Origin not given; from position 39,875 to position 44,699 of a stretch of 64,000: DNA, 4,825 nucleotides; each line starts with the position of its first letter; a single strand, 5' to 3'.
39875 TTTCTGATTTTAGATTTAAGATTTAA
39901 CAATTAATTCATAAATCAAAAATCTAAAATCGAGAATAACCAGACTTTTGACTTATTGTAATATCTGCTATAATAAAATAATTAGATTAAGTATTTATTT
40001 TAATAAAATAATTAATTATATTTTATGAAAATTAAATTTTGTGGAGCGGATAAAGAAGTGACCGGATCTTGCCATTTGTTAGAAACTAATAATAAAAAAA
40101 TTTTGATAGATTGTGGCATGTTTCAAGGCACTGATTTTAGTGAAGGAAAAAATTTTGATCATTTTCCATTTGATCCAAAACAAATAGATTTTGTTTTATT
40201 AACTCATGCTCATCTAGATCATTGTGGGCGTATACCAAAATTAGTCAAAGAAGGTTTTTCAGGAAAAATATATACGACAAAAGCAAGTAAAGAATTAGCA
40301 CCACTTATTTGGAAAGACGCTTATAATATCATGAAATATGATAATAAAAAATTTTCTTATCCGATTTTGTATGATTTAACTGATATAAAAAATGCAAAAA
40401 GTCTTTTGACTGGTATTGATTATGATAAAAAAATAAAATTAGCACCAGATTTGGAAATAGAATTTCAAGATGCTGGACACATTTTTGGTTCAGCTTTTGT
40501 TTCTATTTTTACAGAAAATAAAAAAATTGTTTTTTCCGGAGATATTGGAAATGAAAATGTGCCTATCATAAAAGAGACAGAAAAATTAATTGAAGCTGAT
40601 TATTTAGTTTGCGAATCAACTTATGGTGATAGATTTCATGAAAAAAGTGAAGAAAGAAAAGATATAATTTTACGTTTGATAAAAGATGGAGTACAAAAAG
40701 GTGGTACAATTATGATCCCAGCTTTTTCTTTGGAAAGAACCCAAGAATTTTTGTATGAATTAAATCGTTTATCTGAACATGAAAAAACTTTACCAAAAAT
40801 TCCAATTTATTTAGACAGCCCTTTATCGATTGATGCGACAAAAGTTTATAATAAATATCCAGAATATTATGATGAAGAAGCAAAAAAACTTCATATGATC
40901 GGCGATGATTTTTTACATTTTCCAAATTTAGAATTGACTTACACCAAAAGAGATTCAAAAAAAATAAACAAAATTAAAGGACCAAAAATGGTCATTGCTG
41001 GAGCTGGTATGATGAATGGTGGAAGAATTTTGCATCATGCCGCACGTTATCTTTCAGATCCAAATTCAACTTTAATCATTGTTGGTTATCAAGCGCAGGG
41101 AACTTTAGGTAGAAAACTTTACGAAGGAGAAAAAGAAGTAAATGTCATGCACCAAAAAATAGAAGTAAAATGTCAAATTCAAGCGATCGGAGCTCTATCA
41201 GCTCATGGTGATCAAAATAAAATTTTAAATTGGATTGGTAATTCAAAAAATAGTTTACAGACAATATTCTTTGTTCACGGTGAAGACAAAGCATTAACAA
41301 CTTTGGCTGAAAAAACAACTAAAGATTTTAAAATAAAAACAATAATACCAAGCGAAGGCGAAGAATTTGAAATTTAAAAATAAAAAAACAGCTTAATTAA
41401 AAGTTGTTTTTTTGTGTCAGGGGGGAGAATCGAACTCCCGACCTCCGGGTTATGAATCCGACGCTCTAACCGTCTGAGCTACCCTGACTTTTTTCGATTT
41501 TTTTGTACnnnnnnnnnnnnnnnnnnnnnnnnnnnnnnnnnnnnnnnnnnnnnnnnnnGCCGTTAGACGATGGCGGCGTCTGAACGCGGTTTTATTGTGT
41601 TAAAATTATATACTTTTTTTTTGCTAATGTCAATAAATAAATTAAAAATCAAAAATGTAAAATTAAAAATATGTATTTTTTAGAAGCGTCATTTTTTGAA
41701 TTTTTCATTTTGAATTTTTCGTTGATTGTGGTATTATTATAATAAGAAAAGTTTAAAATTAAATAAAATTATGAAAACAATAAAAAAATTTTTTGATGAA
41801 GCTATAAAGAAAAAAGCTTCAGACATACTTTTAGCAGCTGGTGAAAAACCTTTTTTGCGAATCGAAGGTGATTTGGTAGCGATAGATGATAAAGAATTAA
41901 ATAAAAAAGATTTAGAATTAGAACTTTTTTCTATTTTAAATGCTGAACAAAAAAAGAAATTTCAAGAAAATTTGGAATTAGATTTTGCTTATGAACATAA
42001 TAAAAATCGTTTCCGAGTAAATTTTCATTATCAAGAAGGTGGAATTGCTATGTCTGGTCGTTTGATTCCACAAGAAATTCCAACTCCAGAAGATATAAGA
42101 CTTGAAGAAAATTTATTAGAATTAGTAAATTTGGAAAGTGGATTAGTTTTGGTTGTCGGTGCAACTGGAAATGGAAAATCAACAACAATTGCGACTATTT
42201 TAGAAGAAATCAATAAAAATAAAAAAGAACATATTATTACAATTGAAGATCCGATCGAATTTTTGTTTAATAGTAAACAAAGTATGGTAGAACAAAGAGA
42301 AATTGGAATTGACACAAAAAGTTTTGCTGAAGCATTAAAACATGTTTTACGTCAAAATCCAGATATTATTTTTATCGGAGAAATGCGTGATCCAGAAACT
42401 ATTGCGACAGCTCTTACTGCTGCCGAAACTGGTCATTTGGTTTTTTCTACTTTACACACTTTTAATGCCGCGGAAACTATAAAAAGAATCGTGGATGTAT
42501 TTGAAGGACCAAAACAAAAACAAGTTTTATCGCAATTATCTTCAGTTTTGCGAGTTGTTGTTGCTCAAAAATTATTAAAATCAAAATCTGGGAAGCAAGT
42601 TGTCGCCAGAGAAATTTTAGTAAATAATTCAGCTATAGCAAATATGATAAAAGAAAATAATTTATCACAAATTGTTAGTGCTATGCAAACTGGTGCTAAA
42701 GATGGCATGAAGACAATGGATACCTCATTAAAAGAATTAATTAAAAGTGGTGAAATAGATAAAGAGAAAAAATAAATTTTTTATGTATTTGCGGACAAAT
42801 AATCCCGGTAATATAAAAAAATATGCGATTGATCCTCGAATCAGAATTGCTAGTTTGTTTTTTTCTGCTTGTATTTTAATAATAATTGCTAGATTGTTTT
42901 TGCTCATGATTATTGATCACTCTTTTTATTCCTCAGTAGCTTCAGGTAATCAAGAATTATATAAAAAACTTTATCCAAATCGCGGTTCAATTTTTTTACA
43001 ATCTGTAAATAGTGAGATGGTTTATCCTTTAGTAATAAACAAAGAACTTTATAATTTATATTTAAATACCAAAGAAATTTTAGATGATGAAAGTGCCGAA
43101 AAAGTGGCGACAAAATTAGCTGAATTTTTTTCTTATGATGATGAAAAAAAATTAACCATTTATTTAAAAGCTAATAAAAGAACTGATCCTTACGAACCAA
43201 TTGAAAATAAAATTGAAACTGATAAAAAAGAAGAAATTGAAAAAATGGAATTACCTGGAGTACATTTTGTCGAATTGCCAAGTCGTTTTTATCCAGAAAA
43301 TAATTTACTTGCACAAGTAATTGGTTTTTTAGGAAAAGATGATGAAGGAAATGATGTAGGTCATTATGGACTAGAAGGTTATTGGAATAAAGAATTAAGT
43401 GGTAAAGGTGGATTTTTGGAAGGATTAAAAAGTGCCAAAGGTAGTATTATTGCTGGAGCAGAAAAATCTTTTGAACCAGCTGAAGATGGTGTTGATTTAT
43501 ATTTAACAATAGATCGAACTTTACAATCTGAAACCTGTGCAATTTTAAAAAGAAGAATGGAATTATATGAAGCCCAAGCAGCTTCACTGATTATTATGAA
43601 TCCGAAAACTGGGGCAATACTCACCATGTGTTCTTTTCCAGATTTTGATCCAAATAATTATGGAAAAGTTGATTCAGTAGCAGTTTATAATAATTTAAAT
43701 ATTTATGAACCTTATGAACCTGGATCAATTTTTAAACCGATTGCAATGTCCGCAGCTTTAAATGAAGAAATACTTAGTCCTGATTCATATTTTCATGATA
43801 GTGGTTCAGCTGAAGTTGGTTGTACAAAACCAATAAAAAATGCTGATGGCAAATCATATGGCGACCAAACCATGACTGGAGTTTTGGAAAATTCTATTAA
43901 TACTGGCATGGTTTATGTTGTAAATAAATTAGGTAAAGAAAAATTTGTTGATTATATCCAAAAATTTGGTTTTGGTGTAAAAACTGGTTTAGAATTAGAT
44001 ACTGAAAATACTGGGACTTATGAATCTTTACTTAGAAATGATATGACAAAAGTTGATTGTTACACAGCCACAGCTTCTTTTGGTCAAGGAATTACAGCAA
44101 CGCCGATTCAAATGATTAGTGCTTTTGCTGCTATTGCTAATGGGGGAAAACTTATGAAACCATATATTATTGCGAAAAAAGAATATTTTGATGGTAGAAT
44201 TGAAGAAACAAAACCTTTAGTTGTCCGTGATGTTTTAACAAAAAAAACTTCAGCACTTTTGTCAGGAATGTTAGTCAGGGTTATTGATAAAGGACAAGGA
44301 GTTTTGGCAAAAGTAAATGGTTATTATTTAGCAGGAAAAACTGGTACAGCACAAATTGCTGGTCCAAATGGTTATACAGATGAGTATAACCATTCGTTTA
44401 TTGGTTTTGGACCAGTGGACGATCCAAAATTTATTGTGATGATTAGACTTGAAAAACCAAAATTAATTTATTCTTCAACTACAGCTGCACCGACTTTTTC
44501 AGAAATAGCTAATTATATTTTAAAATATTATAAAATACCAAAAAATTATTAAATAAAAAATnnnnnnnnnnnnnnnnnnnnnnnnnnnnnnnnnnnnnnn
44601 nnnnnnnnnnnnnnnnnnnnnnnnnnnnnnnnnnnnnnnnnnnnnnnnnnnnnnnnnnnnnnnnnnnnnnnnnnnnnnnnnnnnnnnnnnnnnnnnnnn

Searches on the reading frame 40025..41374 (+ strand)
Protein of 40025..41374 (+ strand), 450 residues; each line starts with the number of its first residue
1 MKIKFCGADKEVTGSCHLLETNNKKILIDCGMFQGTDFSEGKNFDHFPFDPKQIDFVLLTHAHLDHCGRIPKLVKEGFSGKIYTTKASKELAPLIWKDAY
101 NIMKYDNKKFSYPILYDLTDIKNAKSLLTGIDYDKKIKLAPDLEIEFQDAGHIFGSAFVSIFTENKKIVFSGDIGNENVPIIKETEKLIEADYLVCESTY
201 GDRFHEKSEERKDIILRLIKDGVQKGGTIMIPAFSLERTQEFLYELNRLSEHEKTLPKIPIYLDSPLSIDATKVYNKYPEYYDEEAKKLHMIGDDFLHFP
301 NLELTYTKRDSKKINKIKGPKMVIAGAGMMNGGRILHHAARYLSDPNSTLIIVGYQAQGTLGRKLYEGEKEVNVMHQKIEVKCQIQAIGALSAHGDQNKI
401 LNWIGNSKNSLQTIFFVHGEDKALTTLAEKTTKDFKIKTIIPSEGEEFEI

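Call 45: search_protein_families(library=pfam, proteins=[window:40025-41374:+], max_evalue=0.00001)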
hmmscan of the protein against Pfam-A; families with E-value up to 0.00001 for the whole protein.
window:40025-41374:+ (450 aa): 6 families
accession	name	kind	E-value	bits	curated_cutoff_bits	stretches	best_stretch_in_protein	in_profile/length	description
PF10996.14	Beta-Casp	-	1.7e-39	135.5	27.7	1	239-365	1-120/120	Beta-Casp domain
PF00753.33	Lactamase_B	-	2.8e-15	57.2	22.7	1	12-176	4-152/196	Metallo-beta-lactamase superfamily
PF07521.17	RMMBL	-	2.2e-14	53.6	21.6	1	379-442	2-63/63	Zn-dependent metallo-hydrolase RNA specificity domain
PF16661.11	Lactamase_B_6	-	5.1e-12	46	27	1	18-174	1-162/193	Metallo-beta-lactamase superfamily domain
PF12706.13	Lactamase_B_2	-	1.9e-08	34.6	27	1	25-199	2-165/200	Beta-lactamase superfamily domain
PF19583.5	ODP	-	2e-07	31.5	27.2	1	17-207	6-166/194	ODP family beta lactamase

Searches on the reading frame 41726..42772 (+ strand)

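Call 45: search_protein_families(library=pfam, proteins=[window:41726-42772:+], max_evalue=0.00001)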
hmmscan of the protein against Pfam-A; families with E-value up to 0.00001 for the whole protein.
window:41726-42772:+ (349 aa): 1 family
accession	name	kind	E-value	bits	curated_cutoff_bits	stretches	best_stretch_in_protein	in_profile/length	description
PF00437.27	T2SSE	-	1.3e-45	156.1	24.9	1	12-297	5-288/370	Type II/IV secretion system protein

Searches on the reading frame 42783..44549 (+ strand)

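Call 45: search_protein_families(library=pfam, proteins=[window:42783-44549:+], max_evalue=0.00001)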
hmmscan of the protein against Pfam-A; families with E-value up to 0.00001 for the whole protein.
window:42783-44549:+ (589 aa): 2 families
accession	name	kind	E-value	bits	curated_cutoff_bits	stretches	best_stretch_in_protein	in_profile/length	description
PF00905.27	Transpeptidase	-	4.4e-71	240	22.1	1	268-575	2-297/299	Penicillin binding protein transpeptidase domain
PF03717.20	PBP_dimer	-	4.8e-17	63.4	24.4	1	64-224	3-177/180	Penicillin-binding Protein dimerisation domain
